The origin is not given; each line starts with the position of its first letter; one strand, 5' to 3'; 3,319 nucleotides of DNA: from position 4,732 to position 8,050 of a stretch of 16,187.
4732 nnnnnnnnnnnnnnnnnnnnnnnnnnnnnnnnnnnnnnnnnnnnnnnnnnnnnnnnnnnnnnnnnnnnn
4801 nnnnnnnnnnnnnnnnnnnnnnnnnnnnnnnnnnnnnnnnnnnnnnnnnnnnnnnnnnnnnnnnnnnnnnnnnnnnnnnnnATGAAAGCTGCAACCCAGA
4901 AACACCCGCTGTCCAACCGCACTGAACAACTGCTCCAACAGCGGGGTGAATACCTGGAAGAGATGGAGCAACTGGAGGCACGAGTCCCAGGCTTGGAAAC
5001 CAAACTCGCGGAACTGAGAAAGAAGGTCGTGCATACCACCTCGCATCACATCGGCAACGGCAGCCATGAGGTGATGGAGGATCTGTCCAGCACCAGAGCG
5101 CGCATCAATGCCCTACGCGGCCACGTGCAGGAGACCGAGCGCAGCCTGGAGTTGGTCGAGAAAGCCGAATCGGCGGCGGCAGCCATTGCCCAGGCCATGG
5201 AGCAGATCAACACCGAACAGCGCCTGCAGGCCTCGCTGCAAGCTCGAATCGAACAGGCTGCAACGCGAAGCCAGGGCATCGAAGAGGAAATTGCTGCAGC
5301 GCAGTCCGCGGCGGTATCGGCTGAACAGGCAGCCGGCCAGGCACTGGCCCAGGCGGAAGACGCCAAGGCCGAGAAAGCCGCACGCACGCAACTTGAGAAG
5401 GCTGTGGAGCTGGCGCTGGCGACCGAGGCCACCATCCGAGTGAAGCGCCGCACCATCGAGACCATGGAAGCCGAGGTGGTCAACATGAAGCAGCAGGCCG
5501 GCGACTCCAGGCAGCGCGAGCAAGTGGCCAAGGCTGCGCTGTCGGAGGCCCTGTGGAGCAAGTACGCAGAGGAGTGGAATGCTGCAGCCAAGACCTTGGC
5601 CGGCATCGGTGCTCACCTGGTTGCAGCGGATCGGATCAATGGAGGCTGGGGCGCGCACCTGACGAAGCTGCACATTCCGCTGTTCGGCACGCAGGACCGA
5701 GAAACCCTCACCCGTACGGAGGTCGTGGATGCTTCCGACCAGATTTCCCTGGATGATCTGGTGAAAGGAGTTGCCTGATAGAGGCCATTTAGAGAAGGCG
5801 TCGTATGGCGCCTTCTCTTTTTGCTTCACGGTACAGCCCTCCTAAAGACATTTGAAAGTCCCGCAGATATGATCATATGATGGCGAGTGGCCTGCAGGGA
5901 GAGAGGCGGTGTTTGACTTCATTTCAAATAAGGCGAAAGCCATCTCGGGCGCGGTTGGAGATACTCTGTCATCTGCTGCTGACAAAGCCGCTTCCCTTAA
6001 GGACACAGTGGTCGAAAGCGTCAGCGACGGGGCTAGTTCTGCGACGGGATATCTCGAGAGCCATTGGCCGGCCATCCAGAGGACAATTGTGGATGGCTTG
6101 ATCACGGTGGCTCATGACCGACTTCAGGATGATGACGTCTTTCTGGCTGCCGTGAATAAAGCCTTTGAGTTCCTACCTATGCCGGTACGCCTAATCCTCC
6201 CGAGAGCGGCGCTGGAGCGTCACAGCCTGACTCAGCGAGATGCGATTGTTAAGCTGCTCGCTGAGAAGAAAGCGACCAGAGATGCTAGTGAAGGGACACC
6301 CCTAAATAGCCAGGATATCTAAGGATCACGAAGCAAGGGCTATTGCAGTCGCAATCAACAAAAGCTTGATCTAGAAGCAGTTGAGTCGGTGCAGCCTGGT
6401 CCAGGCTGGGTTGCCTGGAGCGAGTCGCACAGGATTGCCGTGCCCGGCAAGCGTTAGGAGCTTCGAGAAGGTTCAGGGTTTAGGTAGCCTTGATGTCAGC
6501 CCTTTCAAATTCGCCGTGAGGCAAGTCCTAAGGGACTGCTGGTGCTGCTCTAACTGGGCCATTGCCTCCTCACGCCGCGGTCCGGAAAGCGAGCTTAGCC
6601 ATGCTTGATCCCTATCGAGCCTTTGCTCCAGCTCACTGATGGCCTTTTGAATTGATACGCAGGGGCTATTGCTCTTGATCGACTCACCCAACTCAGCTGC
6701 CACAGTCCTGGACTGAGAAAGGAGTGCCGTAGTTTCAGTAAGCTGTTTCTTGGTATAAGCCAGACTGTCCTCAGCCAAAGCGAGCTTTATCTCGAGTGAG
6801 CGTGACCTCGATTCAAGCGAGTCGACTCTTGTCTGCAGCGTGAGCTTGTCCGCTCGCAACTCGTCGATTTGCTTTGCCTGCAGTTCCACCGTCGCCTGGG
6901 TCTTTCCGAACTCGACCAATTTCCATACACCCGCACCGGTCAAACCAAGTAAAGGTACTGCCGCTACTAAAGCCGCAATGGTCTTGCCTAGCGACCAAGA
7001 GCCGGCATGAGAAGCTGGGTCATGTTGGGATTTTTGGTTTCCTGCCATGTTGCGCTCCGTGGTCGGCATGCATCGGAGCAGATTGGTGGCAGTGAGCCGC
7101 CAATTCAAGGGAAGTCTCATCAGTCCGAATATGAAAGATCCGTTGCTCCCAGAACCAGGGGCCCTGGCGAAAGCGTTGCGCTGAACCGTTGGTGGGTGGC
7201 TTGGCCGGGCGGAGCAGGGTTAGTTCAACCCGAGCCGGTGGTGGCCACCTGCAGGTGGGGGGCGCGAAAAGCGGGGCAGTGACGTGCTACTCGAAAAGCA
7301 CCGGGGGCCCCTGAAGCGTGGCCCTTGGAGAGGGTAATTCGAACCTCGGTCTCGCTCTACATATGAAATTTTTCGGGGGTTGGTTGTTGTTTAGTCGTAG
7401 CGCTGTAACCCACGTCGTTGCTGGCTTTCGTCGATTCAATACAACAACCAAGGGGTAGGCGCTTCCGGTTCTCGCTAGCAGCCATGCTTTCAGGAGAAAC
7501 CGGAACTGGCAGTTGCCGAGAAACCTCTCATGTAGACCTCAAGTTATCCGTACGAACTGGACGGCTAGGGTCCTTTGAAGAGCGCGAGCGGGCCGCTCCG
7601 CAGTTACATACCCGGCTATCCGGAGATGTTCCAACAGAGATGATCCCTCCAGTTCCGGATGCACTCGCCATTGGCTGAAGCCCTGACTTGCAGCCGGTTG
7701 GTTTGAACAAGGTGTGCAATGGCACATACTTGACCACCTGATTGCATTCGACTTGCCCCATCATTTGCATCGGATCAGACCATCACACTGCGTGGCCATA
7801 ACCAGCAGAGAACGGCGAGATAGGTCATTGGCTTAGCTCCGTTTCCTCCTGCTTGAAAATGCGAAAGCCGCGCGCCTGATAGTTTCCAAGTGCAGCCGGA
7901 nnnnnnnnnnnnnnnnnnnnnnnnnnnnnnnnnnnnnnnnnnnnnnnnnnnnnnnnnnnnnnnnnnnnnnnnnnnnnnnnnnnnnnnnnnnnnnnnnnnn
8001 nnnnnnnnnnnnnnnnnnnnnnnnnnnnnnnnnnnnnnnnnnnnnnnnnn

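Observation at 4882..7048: Trio of structurally simple proteins: a long coiled-coil protein, a 137-aa protein and a convergent membrane-tethered coiled-coil protein, with a palindromic operator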

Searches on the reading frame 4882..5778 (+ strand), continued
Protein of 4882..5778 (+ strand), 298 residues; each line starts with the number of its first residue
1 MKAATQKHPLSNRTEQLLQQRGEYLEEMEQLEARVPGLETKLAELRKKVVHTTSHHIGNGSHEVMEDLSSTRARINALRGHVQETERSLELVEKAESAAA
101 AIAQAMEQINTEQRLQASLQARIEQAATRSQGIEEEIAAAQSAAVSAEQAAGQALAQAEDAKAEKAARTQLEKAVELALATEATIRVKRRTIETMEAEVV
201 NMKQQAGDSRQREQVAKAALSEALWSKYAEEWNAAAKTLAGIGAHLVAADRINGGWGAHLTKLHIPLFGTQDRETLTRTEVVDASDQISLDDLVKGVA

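Call 109: search_protein_families(library=padloc, proteins=[L020:11192-11923:-, L020:11923-13257:-, L020:14553-15965:+, L021:14580-19076:+, L041:10897-12030:-, L041:12262-13596:-, L041:13831-15192:+, L043:18621-19121:+], max_evalue=0.00001)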
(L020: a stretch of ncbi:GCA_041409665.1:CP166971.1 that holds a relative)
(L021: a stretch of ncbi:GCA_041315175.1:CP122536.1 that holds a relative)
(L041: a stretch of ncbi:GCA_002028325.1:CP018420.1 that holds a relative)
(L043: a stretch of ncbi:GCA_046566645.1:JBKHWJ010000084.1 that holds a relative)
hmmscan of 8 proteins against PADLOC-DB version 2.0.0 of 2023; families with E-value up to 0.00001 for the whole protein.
L020:11192-11923:- (243 aa): 52 families (the best 25 are shown)
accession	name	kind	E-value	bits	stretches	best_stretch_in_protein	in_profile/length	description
PDLC00317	PtuB1|PtuB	-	5.7e-68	227.4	1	1-230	1-226/244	Unknown function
PDLC03661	mREase_IV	-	1.5e-40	137.4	1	3-218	3-214/249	Type IV methyl-directed restriction enzyme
PDLC00340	PtuB1|PtuB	-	5.3e-31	106.2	1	1-109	1-114/268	Unknown function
PDLC00337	PtuB1|PtuB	-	4.5e-27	93.3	1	3-193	6-187/216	Unknown function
PDLC00342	PtuB1|PtuB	-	5.6e-19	66.5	1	47-188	36-170/247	Unknown function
PDLC00339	PtuB1|PtuB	-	6.9e-18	63.4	1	19-188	24-218/261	Unknown function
PDLC00288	PtuA1|PtuA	-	1.4e-17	61.6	1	9-197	15-225/733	AAA ATPase domain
PDLC00292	PtuA1|PtuA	-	7.7e-17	58.9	1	15-199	19-220/726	AAA ATPase domain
PDLC00358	PtuB1|PtuB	-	4.3e-16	57.2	1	15-182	2-174/215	Unknown function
PDLC00351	PtuB1|PtuB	-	4.2e-15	54.4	1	1-109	1-109/195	Unknown function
PDLC00324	PtuB1|PtuB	-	6.1e-15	53.5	1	15-209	11-198/209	Unknown function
PDLC00326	PtuB1|PtuB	-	1.4e-14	52.4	1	35-213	22-195/197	Unknown function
PDLC00328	PtuB1|PtuB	-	1.5e-14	52.3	1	13-106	11-119/295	Unknown function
PDLC00330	PtuB1|PtuB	-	2.1e-14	52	1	19-104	21-109/271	Unknown function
PDLC02924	HNH_I-A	-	8.8e-14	50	1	1-198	1-180/198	-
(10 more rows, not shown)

L020:11923-13257:- (444 aa): 76 families (the best 25 are shown)
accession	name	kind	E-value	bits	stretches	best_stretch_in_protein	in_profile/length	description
PDLC00269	PtuA1|PtuA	-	4.8e-148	492.1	1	1-428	1-433/446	AAA ATPase domain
PDLC03660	mREase_IV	-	6.2e-85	283.8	1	146-431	126-419/431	Type IV methyl-directed restriction enzyme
PDLC00295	PtuA1|PtuA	-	9.7e-57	191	1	1-416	1-413/451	AAA ATPase domain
PDLC00304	PtuA1|PtuA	-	2.7e-55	186.3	1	1-418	10-411/444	AAA ATPase domain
PDLC00292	PtuA1|PtuA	-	4.8e-44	148.8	1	2-417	308-661/726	AAA ATPase domain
PDLC00271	PtuA1|PtuA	-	2.3e-39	134.1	1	1-395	1-373/421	AAA ATPase domain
PDLC00278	PtuA1|PtuA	-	3.1e-39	133.5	1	234-401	235-386/436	AAA ATPase domain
PDLC00301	PtuA1|PtuA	-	1e-36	124.8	1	1-408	1-392/429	AAA ATPase domain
PDLC02913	ATPase_I-A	-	5.3e-36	122.8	1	229-395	310-461/508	-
PDLC00267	PtuA1|PtuA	-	6.8e-36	122.3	1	182-347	179-341/438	AAA ATPase domain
PDLC00288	PtuA1|PtuA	-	5.4e-33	112.5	1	173-410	451-665/733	AAA ATPase domain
PDLC00299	PtuA1|PtuA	-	8.6e-33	112.1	1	229-386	323-468/535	AAA ATPase domain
PDLC00310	PtuA1|PtuA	-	1.4e-32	111.3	1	243-388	248-383/443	AAA ATPase domain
PDLC00298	PtuA1|PtuA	-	1.5e-31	107.9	1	231-347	227-337/423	AAA ATPase domain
PDLC00284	PtuA1|PtuA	-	2.4e-30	103.9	1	237-432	345-528/545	AAA ATPase domain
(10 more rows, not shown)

L020:14553-15965:+ (470 aa): 6 families
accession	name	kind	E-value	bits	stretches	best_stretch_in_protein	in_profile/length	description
PDLC05048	PDC-S58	-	1.5e-42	144.1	1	6-462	4-453/461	-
PDLC05046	PDC-S58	-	5.4e-40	135.5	1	27-447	18-430/452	-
PDLC01679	Cas13-ApeA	-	2.7e-26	90.6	1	261-443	3-183/187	Cas13-ApeA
PDLC01680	Cas13-ApeA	-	7.3e-21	72.9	1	267-440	3-175/175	Cas13-ApeA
PDLC05047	PDC-S58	-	1.3e-12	45.4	1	270-446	269-447/465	-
PDLC05045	PDC-S58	-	1.4e-09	35.5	1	246-402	267-435/480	-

L021:14580-19076:+ (1498 aa): 0 families

L041:10897-12030:- (377 aa): 64 families (the best 25 are shown)
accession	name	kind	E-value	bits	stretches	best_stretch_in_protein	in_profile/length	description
PDLC02944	RT_III-A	-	1.6e-160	534.2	1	2-370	20-369/597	-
PDLC02945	RT_III-A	-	4.5e-73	244.4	1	23-369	37-358/362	-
PDLC02942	RT_III-A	-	3.1e-72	241.5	1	22-356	38-322/341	-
PDLC02946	RT_III-A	-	7.2e-70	233.7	2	202-369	167-327/330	-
PDLC02943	RT_III-A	-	7.4e-69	230.1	2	22-167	18-156/322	-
PDLC02956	RT_XIII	-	8e-62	207.8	1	22-370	109-424/469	-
PDLC02941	RT_II-A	-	3.6e-60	201.7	2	21-167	8-147/309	-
PDLC03739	RT_Ec107-like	-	1.9e-59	199.5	2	202-356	143-292/307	retron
PDLC02949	RT_other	-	8.4e-59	198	1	19-369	143-468/481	-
PDLC03740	RT_outgroup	-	1.5e-58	197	1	12-368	74-404/407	retron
PDLC02948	RT_IX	-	1.3e-50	170.3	2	202-322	175-291/317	-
PDLC02940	RT_II-A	-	1.6e-50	170.2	2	29-166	187-317/477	-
PDLC02960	RT-Protease_XI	-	3.4e-49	166.2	1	27-355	7-301/506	single gene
PDLC02961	RT-TIR_XII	-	8.7e-49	164.7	2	204-355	153-313/475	single gene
PDLC02962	RT-TIR_XII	-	2.2e-48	163.3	2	204-330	151-281/478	single gene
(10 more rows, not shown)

L041:12262-13596:- (444 aa): 5 families
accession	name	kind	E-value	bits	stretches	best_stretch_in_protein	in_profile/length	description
PDLC02933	PRTase_III-A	-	6.1e-112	372.8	1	37-443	5-367/368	-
PDLC02934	PRTase_III-A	-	6.6e-34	115.5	1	47-443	27-392/393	-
PDLC02935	PRTase_III-A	-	2.1e-19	68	1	41-311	26-261/290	-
PDLC02932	PRTase_III-A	-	1.4e-14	52.3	1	152-308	112-268/271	-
PDLC02931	PRTase_III-A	-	1.4e-13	49.1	1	152-306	121-266/267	-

L041:13831-15192:+ (453 aa): 0 families

L043:18621-19121:+ (166 aa): 0 families

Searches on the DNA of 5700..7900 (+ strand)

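Call 44: search_rna_families(source=window, start=5700, end=7900, threshold=evalue, max_evalue=1)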
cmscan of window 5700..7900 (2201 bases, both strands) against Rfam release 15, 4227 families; matches with E-value up to 1: 1.
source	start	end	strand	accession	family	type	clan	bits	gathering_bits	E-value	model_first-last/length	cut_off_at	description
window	6668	6737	-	RF00736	mir-320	Gene; miRNA;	-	18.6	55.5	0.62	1-76/76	no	mir-320 microRNA precursor family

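Call 67: search_dna_similar(query=window:5830-7830:+, collection=phages, mode=distant, max_rows=25)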
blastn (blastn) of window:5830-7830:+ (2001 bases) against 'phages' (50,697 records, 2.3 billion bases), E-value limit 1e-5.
Records with a match: 23; places in all: 26; records where one place covers at least 80% of the query: 0.
Best place of each record, by identity: >=99% 1; 95-99% 2; 90-95% 3; 80-90% 9; 60-80% 8.
By first word of the organism name: Pseudomonas 22; Bacteriophage 1.
By host as written in the record: Pseudomonas aeruginosa 8; Pseudomonas aeruginosa PA14 5; Pseudomonas aeruginosa ST773 (NDM-1-producing) 3; Pseudomonas aeruginosa PACL 1; Pseudomonas aeruginosa isolate 20 1; Pseudomonas aeruginosa F038 1; Pseudomonas aeruginosa 135 1; - 1; and 2 more.
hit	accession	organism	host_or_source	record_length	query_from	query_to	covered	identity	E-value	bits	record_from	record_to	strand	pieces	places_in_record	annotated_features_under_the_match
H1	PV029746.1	Pseudomonas phage Phipami28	Pseudomonas aeruginosa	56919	1440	2001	28%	99.3%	0e+0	996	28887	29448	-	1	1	hypothetical protein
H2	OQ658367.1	Pseudomonas phage sp.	Pseudomonas aeruginosa PACL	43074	1330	1561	12%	89.5%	3e-81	309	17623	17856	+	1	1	hypothetical protein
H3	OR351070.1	Pseudomonas phage Riah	Pseudomonas aeruginosa isolate 20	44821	1330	1561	12%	88.6%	4e-79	302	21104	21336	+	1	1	hypothetical protein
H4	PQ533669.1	Pseudomonas phage Pacha_bin_1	Pseudomonas aeruginosa PA14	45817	1330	1525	10%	95.9%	5e-84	318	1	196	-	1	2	hypothetical protein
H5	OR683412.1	Pseudomonas phage Turba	Pseudomonas aeruginosa F038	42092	1330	1530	10%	90.1%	7e-70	271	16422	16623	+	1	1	hypothetical protein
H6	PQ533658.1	Pseudomonas phage Hali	Pseudomonas aeruginosa PA14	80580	1330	1515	9%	95.7%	5e-78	298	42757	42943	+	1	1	hypothetical protein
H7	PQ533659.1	Pseudomonas phage Meadow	Pseudomonas aeruginosa PA14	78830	1330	1530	10%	88.1%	2e-64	253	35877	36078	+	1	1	hypothetical protein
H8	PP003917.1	Pseudomonas phage vB_Pae_U5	Pseudomonas aeruginosa ST773 ...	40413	1330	1530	10%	86.7%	1e-59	238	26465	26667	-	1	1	minor tail protein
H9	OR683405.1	Pseudomonas phage Lodos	Pseudomonas aeruginosa 135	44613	1330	1530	10%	85.1%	3e-56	226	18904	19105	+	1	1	hypothetical protein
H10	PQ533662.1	Pseudomonas phage Presto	Pseudomonas aeruginosa PA14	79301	1330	1516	9%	87.7%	6e-58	232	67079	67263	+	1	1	hypothetical protein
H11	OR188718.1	Pseudomonas phage LPPA56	Pseudomonas aeruginosa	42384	1330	1515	9%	87.8%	7e-57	229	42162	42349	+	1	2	hypothetical protein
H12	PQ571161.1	Pseudomonas phage Haddon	Pseudomonas aeruginosa PA14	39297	1330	1511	9%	86.9%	4e-54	219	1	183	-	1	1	hypothetical protein | minor tail protein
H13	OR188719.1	Pseudomonas phage LPPA36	Pseudomonas aeruginosa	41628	1341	1515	9%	87.5%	5e-53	215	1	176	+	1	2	none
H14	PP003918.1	Pseudomonas phage vB_Pae_U6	Pseudomonas aeruginosa ST773 ...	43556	1445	1567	6%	90.3%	3e-37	163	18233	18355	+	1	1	none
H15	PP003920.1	Pseudomonas phage vB_Pae_U8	Pseudomonas aeruginosa ST773 ...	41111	1445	1567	6%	90.3%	3e-37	163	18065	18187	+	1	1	none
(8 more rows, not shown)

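Call 68: get_annotated_region(hit=H2, flank=4000)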
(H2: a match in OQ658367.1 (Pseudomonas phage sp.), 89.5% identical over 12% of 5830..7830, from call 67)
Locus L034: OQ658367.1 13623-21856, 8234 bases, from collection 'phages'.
description: Pseudomonas phage sp., complete genome.
organism: Pseudomonas phage sp. (NCBI taxid 2729638)
taxonomy: Viruses
host: Pseudomonas aeruginosa PACL; source: sputum of Homo sapiens; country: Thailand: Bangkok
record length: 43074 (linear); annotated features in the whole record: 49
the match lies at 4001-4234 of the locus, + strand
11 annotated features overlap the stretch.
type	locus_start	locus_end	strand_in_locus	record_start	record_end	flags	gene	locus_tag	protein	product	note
CDS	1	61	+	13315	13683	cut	-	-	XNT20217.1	putative antitermination protein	-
CDS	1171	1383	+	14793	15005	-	-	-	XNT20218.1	hypothetical protein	-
CDS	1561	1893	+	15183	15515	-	-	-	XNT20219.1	putative holin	-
CDS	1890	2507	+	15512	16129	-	-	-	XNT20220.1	putative chitinase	-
CDS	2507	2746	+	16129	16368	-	-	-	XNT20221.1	hypothetical protein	-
CDS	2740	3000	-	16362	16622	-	-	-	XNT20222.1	hypothetical protein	-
CDS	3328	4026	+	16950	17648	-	-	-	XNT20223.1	hypothetical protein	-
CDS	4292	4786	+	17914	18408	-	-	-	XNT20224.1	putative small subunit of DNA packaging dimer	-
CDS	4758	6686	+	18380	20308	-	-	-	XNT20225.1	putative large subunit of DNA packaging dimer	-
CDS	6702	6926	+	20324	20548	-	-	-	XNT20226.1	hypothetical protein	-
CDS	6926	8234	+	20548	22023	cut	-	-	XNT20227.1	portal protein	-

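Call 69: get_annotated_region(hit=H13, flank=3000)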
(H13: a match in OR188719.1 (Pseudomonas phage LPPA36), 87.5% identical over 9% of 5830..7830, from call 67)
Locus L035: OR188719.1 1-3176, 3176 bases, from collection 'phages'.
description: Pseudomonas phage LPPA36, complete genome.
organism: Pseudomonas phage LPPA36 (NCBI taxid 3075042)
taxonomy: Viruses; Duplodnaviria; Heunggongvirae; Uroviricota; Caudoviricetes
host: Pseudomonas aeruginosa; source: -; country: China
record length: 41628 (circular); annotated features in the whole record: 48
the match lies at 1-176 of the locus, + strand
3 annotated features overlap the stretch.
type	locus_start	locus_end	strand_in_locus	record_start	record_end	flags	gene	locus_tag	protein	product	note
CDS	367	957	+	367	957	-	-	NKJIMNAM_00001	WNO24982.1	hypothetical protein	-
CDS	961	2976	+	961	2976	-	-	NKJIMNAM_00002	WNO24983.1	hypothetical protein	-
CDS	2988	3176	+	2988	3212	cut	-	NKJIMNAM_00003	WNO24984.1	hypothetical protein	-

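Call 70: get_annotated_region(hit=H1, flank=5000)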
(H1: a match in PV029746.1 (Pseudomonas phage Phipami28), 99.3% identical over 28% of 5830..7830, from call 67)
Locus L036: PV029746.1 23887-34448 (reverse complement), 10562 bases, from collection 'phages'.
description: Pseudomonas phage Phipami28, complete genome.
organism: Pseudomonas phage Phipami28 (NCBI taxid 3402739)
taxonomy: Viruses; Duplodnaviria; Heunggongvirae; Uroviricota; Caudoviricetes
host: Pseudomonas aeruginosa; source: sewage water; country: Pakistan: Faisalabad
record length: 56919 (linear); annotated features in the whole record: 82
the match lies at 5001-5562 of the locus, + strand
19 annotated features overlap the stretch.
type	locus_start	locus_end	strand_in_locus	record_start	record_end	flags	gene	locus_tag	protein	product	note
CDS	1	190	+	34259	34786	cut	-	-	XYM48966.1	hypothetical protein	-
CDS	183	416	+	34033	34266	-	-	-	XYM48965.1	hypothetical protein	-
CDS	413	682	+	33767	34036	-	-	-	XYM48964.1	hypothetical protein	-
CDS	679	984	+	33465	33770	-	-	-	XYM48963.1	hypothetical protein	-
CDS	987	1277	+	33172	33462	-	-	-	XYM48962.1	hypothetical protein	-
CDS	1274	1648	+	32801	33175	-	-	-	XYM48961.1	hypothetical protein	-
CDS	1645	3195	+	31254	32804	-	-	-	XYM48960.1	hypothetical protein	Rv2655c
CDS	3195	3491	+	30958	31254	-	-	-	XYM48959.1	hypothetical protein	-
CDS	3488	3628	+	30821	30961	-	-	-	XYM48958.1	hypothetical protein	-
CDS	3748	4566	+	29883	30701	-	-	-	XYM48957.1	hypothetical protein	-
CDS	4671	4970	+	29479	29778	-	-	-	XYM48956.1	hypothetical protein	-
CDS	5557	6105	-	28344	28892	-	-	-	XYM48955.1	hypothetical protein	-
CDS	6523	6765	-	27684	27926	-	-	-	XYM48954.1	hypothetical protein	-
CDS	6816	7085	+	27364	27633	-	-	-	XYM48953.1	hypothetical protein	-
CDS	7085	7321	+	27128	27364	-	-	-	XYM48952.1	hypothetical protein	-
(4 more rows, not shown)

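Call 73: get_annotated_region(hit=H6, flank=3500)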
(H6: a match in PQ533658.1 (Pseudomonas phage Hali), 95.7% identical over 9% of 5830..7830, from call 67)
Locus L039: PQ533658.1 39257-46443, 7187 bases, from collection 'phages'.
description: Pseudomonas phage Hali, complete genome.
organism: Pseudomonas phage Hali (NCBI taxid 3377941)
taxonomy: Viruses
host: Pseudomonas aeruginosa PA14; source: McMaster Wright Pseudomonas aeruginosa Clinical Isolate Collection; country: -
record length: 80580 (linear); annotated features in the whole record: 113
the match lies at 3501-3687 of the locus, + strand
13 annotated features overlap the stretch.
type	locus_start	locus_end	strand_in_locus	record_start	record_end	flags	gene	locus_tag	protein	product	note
CDS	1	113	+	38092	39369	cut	-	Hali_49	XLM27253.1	integrase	-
CDS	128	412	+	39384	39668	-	-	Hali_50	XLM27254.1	hypothetical protein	FIG00956875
CDS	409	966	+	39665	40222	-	-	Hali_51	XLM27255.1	hypothetical protein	-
CDS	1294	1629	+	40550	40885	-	-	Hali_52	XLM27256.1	holin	-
CDS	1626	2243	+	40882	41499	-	-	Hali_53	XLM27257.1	endolysin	-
CDS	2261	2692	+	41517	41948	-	-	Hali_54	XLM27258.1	hypothetical protein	-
CDS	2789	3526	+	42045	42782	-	-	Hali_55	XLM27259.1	hypothetical protein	-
CDS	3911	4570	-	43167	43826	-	-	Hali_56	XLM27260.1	repressor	-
CDS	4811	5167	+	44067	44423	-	-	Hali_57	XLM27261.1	DNA-binding protein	-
CDS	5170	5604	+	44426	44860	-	-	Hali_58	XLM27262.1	hypothetical protein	-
CDS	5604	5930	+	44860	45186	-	-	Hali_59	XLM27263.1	hypothetical protein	-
CDS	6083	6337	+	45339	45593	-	-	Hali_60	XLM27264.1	hypothetical protein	-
CDS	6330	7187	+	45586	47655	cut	-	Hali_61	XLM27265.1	transposase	-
